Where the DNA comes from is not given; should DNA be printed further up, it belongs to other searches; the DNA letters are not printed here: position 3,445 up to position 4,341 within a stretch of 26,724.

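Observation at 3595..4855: arsI-sigZ module: candidate anti-sigma-free, self-activating organoarsenical sensor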

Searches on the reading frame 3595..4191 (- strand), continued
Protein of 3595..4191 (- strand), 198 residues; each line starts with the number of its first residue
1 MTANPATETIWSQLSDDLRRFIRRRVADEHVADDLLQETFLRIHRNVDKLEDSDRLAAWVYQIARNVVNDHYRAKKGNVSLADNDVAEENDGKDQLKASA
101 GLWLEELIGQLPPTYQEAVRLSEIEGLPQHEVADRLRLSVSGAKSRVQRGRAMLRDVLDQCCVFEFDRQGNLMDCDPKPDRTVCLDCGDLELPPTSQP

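Call 36: search_solved_structures(query=window:3595-4191:-, show_alignments=1, max_evalue=1e-8)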
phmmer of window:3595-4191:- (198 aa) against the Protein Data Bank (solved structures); distinct sequences matched with E-value up to 1e-8: 8.
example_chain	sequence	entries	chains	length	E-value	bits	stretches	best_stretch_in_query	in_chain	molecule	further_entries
9m9d_F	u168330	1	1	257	1.4e-15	60.9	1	5-158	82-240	ECF RNA polymerase sigma factor SigE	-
9m9e_F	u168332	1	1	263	1.4e-15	60.8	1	5-158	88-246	ECF RNA polymerase sigma factor SigE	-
9m98_F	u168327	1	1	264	1.5e-15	60.8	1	5-158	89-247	ECF RNA polymerase sigma factor SigE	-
5wuq_A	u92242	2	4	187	8.9e-13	51.7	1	15-158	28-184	ECF RNA polymerase sigma factor SigW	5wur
6jcy_F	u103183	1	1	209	2.5e-11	46.9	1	24-159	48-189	ECF RNA polymerase sigma factor SigH,ECF RNA polymerase sigma factor SigE,ECF RNA polymera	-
5zx2_F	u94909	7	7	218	3.1e-10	43.4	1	24-159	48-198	ECF RNA polymerase sigma factor SigH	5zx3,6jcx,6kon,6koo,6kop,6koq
6dxo_A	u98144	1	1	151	1.4e-09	41.2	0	9-77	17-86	RNA polymerase ECF-subfamily sigma factor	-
6dv9_F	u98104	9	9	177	4.6e-09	39.6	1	15-159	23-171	ECF RNA polymerase sigma factor SigL | RNA polymerase sigma factor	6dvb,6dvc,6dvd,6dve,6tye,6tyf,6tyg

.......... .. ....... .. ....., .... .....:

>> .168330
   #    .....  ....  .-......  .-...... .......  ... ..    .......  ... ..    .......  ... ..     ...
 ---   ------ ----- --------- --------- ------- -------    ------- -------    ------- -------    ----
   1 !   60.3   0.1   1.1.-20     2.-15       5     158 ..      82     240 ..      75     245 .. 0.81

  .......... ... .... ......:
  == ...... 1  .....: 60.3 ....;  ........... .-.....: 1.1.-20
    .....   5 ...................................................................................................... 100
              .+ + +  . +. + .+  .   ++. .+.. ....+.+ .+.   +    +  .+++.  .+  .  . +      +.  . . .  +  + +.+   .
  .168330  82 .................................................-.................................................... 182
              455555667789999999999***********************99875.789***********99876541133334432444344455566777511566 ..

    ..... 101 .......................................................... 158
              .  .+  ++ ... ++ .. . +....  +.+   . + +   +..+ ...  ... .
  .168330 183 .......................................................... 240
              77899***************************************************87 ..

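Call 63: search_dna_similar(query=window:3598-4191:-, collection=plasmids, mode=protein, max_rows=15, max_evalue=1e-20)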
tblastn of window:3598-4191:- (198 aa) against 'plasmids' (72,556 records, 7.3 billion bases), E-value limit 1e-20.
Records with a match: 15; places in all: 15; records where one place covers at least 80% of the query: 15.
Best place of each record, by identity: <60% 15.
By first word of the organism name: Rhodococcus 5; Vibrio 5; Priestia 2; Nonomuraea 1; Hymenobacter 1; Arenibacter 1.
By predicted mobility (MOB-suite, as given by PLSDB): non-mobilizable 9; mobilizable 6.
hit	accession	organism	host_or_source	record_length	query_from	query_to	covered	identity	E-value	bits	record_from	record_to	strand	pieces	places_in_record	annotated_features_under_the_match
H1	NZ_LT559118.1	Nonomuraea gerenzanensis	-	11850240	10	188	90%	39.7%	5e-28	117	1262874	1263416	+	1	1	none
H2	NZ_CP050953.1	Rhodococcus sp. DMU1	cell culture,activated sludge in our lab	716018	10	197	95%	36.8%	3e-27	115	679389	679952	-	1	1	sigma-70 family RNA polymerase sigma factor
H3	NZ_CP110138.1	Hymenobacter sp. YIM 151858-1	whole organism,soil sample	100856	1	184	93%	37.5%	2e-29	120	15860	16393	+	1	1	sigma-70 family RNA polymerase sigma factor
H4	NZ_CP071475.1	Priestia megaterium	whole organism,Hypersaline environment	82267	8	174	84%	40.1%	3e-35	137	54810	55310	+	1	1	sigZ: RNA polymerase sigma factor SigZ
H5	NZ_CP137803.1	Priestia megaterium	Bacillus megaterium assembly,Arshan ...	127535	8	174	84%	40.1%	7e-35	136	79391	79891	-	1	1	sigZ: RNA polymerase sigma factor SigZ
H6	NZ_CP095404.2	Rhodococcus opacus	Whole organism,nitrophenolics and ...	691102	10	184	88%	36.1%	4e-28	117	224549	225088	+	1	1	sigma-70 family RNA polymerase sigma factor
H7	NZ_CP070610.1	Rhodococcus koreensis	cell culture,rhizosphere of apple ...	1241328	10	184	88%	36.1%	6e-28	116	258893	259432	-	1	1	record has no annotation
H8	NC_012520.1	Rhodococcus opacus B4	-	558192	10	184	88%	36.1%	4e-27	114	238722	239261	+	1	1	sigma-70 family RNA polymerase sigma factor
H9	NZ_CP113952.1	Rhodococcus sp. JS3073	culture,soil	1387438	10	184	88%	35.6%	3e-25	109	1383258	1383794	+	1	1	record has no annotation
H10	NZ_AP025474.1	Vibrio cortegadensis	-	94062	8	178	86%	34.9%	1e-24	107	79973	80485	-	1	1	sigZ: RNA polymerase sigma factor SigZ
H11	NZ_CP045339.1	Vibrio sp. THAF190c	pure culture,Surface of a polyethylene ...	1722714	2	188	94%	30.9%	2e-24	107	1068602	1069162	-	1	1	none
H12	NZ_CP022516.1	Arenibacter algicola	Skeletonema marinoi strain ST54,Cell ...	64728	13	182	86%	33.5%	1e-25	110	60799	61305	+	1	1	sigma-70 family RNA polymerase sigma factor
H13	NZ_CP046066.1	Vibrio sp. THAF191d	pure culture,Surface of a polyethylene ...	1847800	2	180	90%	28.7%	2e-22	101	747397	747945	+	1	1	none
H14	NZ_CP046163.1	Vibrio sp. THAF191c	pure culture,Surface of a polyethylene ...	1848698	2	180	90%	28.7%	2e-22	101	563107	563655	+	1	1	none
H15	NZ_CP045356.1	Vibrio sp. THAF64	pure culture,Surface of a sandy ...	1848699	2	180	90%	28.7%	2e-22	101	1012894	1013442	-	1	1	none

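Call 64: get_annotated_region(hit=H4, flank=4000)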
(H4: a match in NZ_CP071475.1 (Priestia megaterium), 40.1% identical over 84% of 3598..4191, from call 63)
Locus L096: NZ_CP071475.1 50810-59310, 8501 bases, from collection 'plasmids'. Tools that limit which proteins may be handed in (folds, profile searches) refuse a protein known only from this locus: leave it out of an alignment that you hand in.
description: Priestia megaterium strain H2 plasmid punamed9, complete sequence
organism: Priestia megaterium (NCBI taxid 1404)
taxonomy: Bacteria; Bacillota; Bacilli; Bacillales; Bacillaceae; Priestia; Priestia megaterium
host: -; source: whole organism,Hypersaline environment; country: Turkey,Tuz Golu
typing (MOB-suite, as given by PLSDB): non-mobilizable; replicon rep_cluster_385
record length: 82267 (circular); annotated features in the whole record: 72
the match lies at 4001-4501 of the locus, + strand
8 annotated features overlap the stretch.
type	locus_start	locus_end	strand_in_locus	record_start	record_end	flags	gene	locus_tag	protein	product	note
CDS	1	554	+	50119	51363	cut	ltrA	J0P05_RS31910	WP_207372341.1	group II intron reverse transcriptase/maturase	GO:0000373 - Group II intron splicing [Evidence IEA]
CDS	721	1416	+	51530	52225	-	-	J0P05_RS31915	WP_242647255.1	group II intron maturase-specific domain-containing protein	-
CDS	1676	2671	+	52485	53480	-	-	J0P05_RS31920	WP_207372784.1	glycerophosphodiester phosphodiesterase family protein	GO:0006629 - lipid metabolic process [Evidence IEA]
CDS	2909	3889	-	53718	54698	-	-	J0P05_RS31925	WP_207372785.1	aldo/keto reductase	-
CDS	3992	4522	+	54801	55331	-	sigZ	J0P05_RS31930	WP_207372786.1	RNA polymerase sigma factor SigZ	-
CDS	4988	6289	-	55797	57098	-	-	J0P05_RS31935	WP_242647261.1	amino acid permease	GO:0055085 - transmembrane transport [Evidence IEA]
CDS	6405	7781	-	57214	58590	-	-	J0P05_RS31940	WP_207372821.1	D-serine ammonia-lyase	GO:0046416 - D-amino acid metabolic process [Evidence IEA]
CDS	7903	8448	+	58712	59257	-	-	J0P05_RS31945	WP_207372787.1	cupin domain-containing protein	-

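Call 65: get_annotated_region(hit=H2, flank=4000)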
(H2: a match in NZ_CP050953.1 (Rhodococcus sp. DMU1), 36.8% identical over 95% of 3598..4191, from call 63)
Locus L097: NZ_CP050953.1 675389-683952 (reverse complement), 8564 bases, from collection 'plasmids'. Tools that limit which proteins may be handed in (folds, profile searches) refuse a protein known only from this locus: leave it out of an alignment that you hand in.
description: Rhodococcus sp. DMU1 plasmid unnamed
organism: Rhodococcus sp. DMU1 (NCBI taxid 2722825)
taxonomy: Bacteria; Actinomycetota; Actinomycetes; Mycobacteriales; Nocardiaceae; Rhodococcus; Rhodococcus sp. DMU1
host: -; source: cell culture,activated sludge in our lab; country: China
typing (MOB-suite, as given by PLSDB): mobilizable; relaxase MOBP
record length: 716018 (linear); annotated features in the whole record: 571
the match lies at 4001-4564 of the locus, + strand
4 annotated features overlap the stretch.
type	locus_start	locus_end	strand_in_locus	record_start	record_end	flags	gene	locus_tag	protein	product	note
CDS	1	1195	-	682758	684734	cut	-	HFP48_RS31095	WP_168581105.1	cutinase family protein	-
CDS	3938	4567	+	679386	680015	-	-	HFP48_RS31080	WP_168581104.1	sigma-70 family RNA polymerase sigma factor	GO:0006352 - DNA-templated transcription initiation [Evidence IEA]; GO:0006355 - regulation of DNA-templated ...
CDS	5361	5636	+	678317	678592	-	-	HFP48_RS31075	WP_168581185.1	GlsB/YeaQ/YmgE family stress response membrane protein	-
CDS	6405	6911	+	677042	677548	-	-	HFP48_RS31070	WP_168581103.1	hypothetical protein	-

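Call 66: get_annotated_region(hit=H3, flank=4000)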
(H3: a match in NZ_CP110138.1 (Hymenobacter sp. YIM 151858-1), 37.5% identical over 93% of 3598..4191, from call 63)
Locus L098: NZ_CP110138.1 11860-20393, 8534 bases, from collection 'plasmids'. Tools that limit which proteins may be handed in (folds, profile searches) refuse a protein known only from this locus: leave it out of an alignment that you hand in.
description: Hymenobacter sp. YIM 151858-1 plasmid unnamed2
organism: Hymenobacter sp. YIM 151858-1 (NCBI taxid 2987688)
taxonomy: Bacteria; Bacteroidota; Cytophagia; Cytophagales; Hymenobacteraceae; Hymenobacter; Hymenobacter sp. YIM 151858-1
host: -; source: whole organism,soil sample; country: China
typing (MOB-suite, as given by PLSDB): mobilizable; relaxase MOBB
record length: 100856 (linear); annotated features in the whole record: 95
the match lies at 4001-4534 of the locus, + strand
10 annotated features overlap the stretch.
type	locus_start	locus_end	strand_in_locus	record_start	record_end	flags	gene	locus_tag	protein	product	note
CDS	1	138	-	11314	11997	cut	-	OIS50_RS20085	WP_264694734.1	hypothetical protein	-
CDS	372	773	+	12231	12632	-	-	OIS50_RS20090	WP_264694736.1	hypothetical protein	-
CDS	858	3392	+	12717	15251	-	-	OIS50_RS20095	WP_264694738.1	toprim domain-containing protein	-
CDS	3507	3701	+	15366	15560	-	-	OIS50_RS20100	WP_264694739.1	hypothetical protein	-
CDS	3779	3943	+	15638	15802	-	-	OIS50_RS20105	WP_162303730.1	hypothetical protein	-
CDS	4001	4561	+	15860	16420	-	-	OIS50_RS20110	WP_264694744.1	sigma-70 family RNA polymerase sigma factor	GO:0006352 - DNA-templated transcription initiation [Evidence IEA]; GO:0006355 - regulation of DNA-templated ...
CDS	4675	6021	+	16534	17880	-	-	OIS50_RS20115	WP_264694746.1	FRG domain-containing protein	-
CDS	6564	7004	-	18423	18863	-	-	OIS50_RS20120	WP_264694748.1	arsenate reductase ArsC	-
CDS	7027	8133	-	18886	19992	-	arsB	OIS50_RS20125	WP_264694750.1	ACR3 family arsenite efflux transporter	-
CDS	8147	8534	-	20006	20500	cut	-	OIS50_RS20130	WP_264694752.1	GNAT family N-acetyltransferase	-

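Call 84: search_protein_representatives(alignment_id=A2)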
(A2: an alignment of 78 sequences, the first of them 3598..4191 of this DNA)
Query: 78 sequences, 187 profile positions. Proteins with E-value up to 0.001 (for the whole library): 344617; up to 1e-10: 99108; up to 1e-30: 1617. The best 150 are listed.
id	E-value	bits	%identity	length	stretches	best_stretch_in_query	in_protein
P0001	3.8e-73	261.5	-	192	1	3-184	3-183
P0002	6.6e-73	260.7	-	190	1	3-186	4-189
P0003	1.2e-72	259.9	-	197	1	3-184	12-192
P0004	1.6e-71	256.2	-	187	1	3-183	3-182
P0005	5.9e-70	251.1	-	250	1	1-186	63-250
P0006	3.3e-69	248.7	-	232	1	3-183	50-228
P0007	1.4e-68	246.6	-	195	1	4-184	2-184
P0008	2.0e-68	246.1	-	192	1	4-185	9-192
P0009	2.1e-68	246.1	-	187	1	1-183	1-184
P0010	1.5e-67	243.3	-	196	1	3-184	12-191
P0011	1.9e-67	243.0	-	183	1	1-185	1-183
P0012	2.6e-67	242.5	-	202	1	4-185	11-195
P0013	2.8e-67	242.4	-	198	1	1-186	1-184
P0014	6.3e-67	241.2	-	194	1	2-184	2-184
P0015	7.6e-67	241.0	-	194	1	5-178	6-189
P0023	1.7e-65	236.6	-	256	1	6-183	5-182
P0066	1.0e-59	217.7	-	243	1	2-182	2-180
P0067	1.2e-59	217.5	-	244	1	2-185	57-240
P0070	1.4e-59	217.3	-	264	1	3-183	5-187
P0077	2.1e-59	216.7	-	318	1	2-177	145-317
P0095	1.5e-58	213.9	-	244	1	3-183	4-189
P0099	2.8e-58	213.1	-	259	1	3-184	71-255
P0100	2.8e-58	213.1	-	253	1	4-185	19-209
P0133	9.2e-57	208.1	-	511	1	3-183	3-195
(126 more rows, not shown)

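Call 85: search_protein_families(library=pfam, proteins=[P0077, P0133, P0070, P0023, P0099, P0005, P0067, P0095, P0100, P0066], max_evalue=0.001)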
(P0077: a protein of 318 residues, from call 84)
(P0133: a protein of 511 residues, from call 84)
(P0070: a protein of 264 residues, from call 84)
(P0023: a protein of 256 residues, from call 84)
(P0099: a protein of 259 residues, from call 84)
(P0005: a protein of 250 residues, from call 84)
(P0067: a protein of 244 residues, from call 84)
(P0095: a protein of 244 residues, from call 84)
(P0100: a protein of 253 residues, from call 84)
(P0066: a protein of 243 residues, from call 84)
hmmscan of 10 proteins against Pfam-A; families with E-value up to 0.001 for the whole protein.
P0077 (318 aa): 6 families
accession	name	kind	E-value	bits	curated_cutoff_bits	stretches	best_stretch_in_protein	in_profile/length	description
PF00583.31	Acetyltransf_1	-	4.3e-13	50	20.7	1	31-111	31-116/116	Acetyltransferase (GNAT) family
PF04542.20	Sigma70_r2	-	1e-12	48.1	24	1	156-217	6-69/71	Sigma-70 region 2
PF13508.13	Acetyltransf_7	-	1.2e-10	42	27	1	35-113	3-84/84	Acetyltransferase (GNAT) domain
PF08281.18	Sigma70_r4_2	-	1.6e-10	40.9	25.7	1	244-290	4-51/54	Sigma-70, region 4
PF13673.13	Acetyltransf_10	-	1.2e-06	29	23.6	1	35-114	31-110/128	Acetyltransferase (GNAT) domain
PF08445.16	FR47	-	0.00045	20.6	22.1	1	58-114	21-80/86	FR47-like protein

P0133 (511 aa): 13 families
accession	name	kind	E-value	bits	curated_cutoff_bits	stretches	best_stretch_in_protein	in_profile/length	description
PF13847.12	Methyltransf_31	-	8.4e-28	97.3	27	1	313-454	3-141/145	Methyltransferase domain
PF13649.12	Methyltransf_25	-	3.6e-16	60.1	27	1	317-413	1-97/97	Methyltransferase domain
PF08241.18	Methyltransf_11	-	5.1e-16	59.5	21.2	1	318-416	1-94/95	Methyltransferase domain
PF08281.18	Sigma70_r4_2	-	5.9e-14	51.9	25.7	1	112-164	2-54/54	Sigma-70, region 4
PF01209.24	Ubie_methyltran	-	1.6e-12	47.7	20.1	1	309-417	43-151/233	ubiE/COQ5 methyltransferase family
PF04542.20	Sigma70_r2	-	1.2e-10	41.4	24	1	15-74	8-69/71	Sigma-70 region 2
PF04545.22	Sigma70_r4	-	1.3e-09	37.8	24.1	1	118-165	2-49/50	Sigma-70, region 4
PF08242.18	Methyltransf_12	-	2.3e-08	35.1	30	1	318-415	1-98/98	Methyltransferase domain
PF13412.12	HTH_24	-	7.1e-05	22.7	21.9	1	130-159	11-40/48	Winged helix-turn-helix DNA-binding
PF07638.17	Sigma70_ECF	-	9e-05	22.9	21.1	1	23-166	43-181/185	ECF sigma factor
PF01135.25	PCMT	-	0.0001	22.6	20.3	1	309-368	69-128/210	Protein-L-isoaspartate(D-aspartate) O-methyltransferase (PCMT)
PF13489.12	Methyltransf_23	-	0.00015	21.9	27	1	300-459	8-159/164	Methyltransferase domain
PF05175.20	MTS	-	0.00096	19.3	23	0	314-417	32-138/170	Methyltransferase small domain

P0070 (264 aa): 4 families
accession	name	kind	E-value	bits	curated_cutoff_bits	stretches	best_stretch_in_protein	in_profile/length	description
PF04542.20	Sigma70_r2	-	5.8e-15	55.3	24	1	14-76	5-69/71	Sigma-70 region 2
PF08281.18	Sigma70_r4_2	-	7.4e-10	38.8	25.7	1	109-159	4-54/54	Sigma-70, region 4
PF07638.17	Sigma70_ECF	-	4.9e-05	23.7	21.1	1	7-163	19-183/185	ECF sigma factor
PF04545.22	Sigma70_r4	-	0.00088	19.2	24.1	0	113-161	2-50/50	Sigma-70, region 4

P0023 (256 aa): 4 families
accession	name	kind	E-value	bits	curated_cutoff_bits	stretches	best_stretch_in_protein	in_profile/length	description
PF04542.20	Sigma70_r2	-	8.8e-14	51.5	24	1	7-72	1-68/71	Sigma-70 region 2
PF08281.18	Sigma70_r4_2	-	3.5e-12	46.2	25.7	1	102-153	3-54/54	Sigma-70, region 4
PF07638.17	Sigma70_ECF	-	3e-06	27.7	21.1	1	81-156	107-182/185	ECF sigma factor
PF04545.22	Sigma70_r4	-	1.5e-05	24.8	24.1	1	107-155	2-50/50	Sigma-70, region 4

P0099 (259 aa): 4 families
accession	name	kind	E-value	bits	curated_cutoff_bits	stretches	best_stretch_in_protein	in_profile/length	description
PF08281.18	Sigma70_r4_2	-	1.9e-13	50.3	25.7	1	173-224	3-54/54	Sigma-70, region 4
PF04542.20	Sigma70_r2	-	1.2e-12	47.9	24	1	78-141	3-68/71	Sigma-70 region 2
PF07638.17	Sigma70_ECF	-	3.6e-05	24.2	21.1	1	73-229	19-184/185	ECF sigma factor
PF04545.22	Sigma70_r4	-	0.00021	21.2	24.1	1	179-225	3-49/50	Sigma-70, region 4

P0005 (250 aa): 4 families
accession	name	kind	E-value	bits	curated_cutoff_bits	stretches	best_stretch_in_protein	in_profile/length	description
PF04542.20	Sigma70_r2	-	3e-14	53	24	1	73-136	4-69/71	Sigma-70 region 2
PF08281.18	Sigma70_r4_2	-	2e-11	43.8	25.7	1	164-216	2-54/54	Sigma-70, region 4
PF04545.22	Sigma70_r4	-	2.2e-05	24.3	24.1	1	170-217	2-49/50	Sigma-70, region 4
PF07638.17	Sigma70_ECF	-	3.5e-05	24.2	21.1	1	67-217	19-180/185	ECF sigma factor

P0067 (244 aa): 3 families
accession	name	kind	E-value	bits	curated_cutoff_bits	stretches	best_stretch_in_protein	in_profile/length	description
PF08281.18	Sigma70_r4_2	-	3.6e-13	49.4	25.7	1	158-209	3-54/54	Sigma-70, region 4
PF04542.20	Sigma70_r2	-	1.3e-12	47.8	24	1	65-129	3-69/71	Sigma-70 region 2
PF04545.22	Sigma70_r4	-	1.7e-08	34.3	24.1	1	163-211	2-50/50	Sigma-70, region 4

P0095 (244 aa): 4 families
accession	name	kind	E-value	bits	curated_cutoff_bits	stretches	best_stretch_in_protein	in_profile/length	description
PF08281.18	Sigma70_r4_2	-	1.3e-15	57.2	25.7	1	109-160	3-54/54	Sigma-70, region 4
PF04542.20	Sigma70_r2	-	2.6e-12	46.8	24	1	14-76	6-70/71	Sigma-70 region 2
PF04545.22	Sigma70_r4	-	3.1e-08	33.4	24.1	1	116-161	4-49/50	Sigma-70, region 4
PF07638.17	Sigma70_ECF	-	5.6e-07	30.1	21.1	1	7-161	20-180/185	ECF sigma factor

P0100 (253 aa): 4 families
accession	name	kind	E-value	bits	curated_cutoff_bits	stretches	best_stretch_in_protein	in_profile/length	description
PF08281.18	Sigma70_r4_2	-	3.9e-13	49.3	25.7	1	129-176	7-54/54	Sigma-70, region 4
PF04542.20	Sigma70_r2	-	1.9e-12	47.3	24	1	24-90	2-70/71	Sigma-70 region 2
PF07638.17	Sigma70_ECF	-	8.9e-07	29.4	21.1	1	20-180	19-183/185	ECF sigma factor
PF04545.22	Sigma70_r4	-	3.2e-05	23.8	24.1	1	129-177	1-49/50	Sigma-70, region 4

P0066 (243 aa): 4 families
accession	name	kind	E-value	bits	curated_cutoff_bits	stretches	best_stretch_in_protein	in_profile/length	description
PF04542.20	Sigma70_r2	-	5.9e-13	48.9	24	1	15-73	8-68/71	Sigma-70 region 2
PF08281.18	Sigma70_r4_2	-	4e-12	46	25.7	1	104-151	7-54/54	Sigma-70, region 4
PF04545.22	Sigma70_r4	-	5.7e-05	23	24.1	1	106-153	3-50/50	Sigma-70, region 4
PF07638.17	Sigma70_ECF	-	0.00035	21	21.1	1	44-154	65-182/185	ECF sigma factor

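Call 86: predict_structure(alignment_id=A2)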
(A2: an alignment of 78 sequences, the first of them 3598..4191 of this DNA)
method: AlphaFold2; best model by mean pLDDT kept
length: 198 residues; sequences in the alignment: 78
mean_pLDDT: 82.2   pTM: 0.52
mean pLDDT of the five models: 82.2, 81.8, 80.9, 80.8, 80.4
residues with pLDDT >= 90: 104; 70-90: 51; 50-70: 19; < 50: 24
segments of 3 or more residues with pLDDT < 50: 79-93, 188-194
pLDDT, mean of each block of 10 residues (from residue 1): 77 92 92 97 94 90 95 75 39 56 87 97 95 98 98 92 84 81 52 46
secondary structure, 60 per line:
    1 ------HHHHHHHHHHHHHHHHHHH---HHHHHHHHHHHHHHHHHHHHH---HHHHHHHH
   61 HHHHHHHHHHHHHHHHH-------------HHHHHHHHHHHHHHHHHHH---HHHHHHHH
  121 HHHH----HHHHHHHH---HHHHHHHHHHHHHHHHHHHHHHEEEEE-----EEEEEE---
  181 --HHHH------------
elements in order: H7-25 H29-49 H53-77 H91-109 H113-124 H129-136 H140-161 E162-166 E172-177 H183-186

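Call 90: fold_search(model_id=the predicted structure, library=pdb)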
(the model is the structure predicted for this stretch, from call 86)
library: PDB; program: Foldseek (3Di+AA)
matches with E <= 10: 500; with E <= 0.001: 30
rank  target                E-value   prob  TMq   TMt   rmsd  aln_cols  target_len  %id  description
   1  9m9e_F                6.0e-09  1.00  0.35  0.39  15.4       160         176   31  Structural Basis of Pausing During Transcription Initiation in Mycobacterium tuberculosis (released 2026-01-14)
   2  9m98_F                1.1e-07  1.00  0.35  0.43  20.8       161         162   30  Structural Basis of Pausing During Transcription Initiation in Mycobacterium tuberculosis (released 2026-01-14)
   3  6kon_F                1.5e-07  1.00  0.33  0.36  20.3       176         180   26  Mycobacterium tuberculosis initial transcription complex comprising sigma H and 5'-OH RNA of 5 nt (released 2020-03-11)
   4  9m9d_F                2.1e-07  1.00  0.36  0.44  20.8       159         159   31  Structural Basis of Pausing During Transcription Initiation in Mycobacterium tuberculosis (released 2026-01-14)
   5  6jcx_F                2.6e-07  1.00  0.34  0.36  20.7       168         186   25  Mycobacterium tuberculosis transcription initiation complex with ECF sigma factor sigma H and 6nt RNA (released 2019-05-29)
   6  5wuq_A                2.8e-07  1.00  0.34  0.42  15.0       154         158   27  Crystal structure of SigW in complex with its anti-sigma RsiW, a zinc binding form (released 2017-03-29)
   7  6kop_F                2.8e-07  1.00  0.32  0.39  20.3       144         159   27  Mycobacterium tuberculosis initial transcription complex comprising sigma H and 5'-OH RNA of 9 nt (released 2020-03-11)
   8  6koo_F                3.0e-07  1.00  0.31  0.33  20.6       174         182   23  Mycobacterium tuberculosis initial transcription complex comprising sigma H and 5'-OH RNA of 7 nt (released 2020-03-11)
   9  5wur_A                3.3e-07  1.00  0.34  0.42  14.9       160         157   26  Crystal structure of SigW in complex with its anti-sigma RsiW, an oxdized form (released 2017-03-29)
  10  6dv9_F                3.9e-07  1.00  0.33  0.38  20.7       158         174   24  Crystal structure of Mycobacterium tuberculosis transcription initiation complex(ECF sigma factor L) containing 5nt RN (released 2019-02-20)
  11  5zx2_F                5.0e-07  1.00  0.34  0.38  20.4       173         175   24  Mycobacterium tuberculosis RNA polymerase transcription initiation complex with ECF sigma factor sigma H and 7nt RNA (released 2019-03-20)
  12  5wuq_B                5.3e-07  1.00  0.34  0.42  15.1       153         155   26  Crystal structure of SigW in complex with its anti-sigma RsiW, a zinc binding form (released 2017-03-29)
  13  8z6g_D                9.9e-07  1.00  0.33  0.39  13.0       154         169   25  the AlgU-MucAcyto complex structure in Pseudomonas aeruginosa (released 2024-05-08)
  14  8z6g_B                1.0e-06  1.00  0.34  0.39  13.0       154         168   24  the AlgU-MucAcyto complex structure in Pseudomonas aeruginosa (released 2024-05-08)
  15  6dxo_A                1.4e-06  1.00  0.31  0.44  14.3       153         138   27  1.8 A structure of RsbN-BldN complex. (released 2018-07-11)
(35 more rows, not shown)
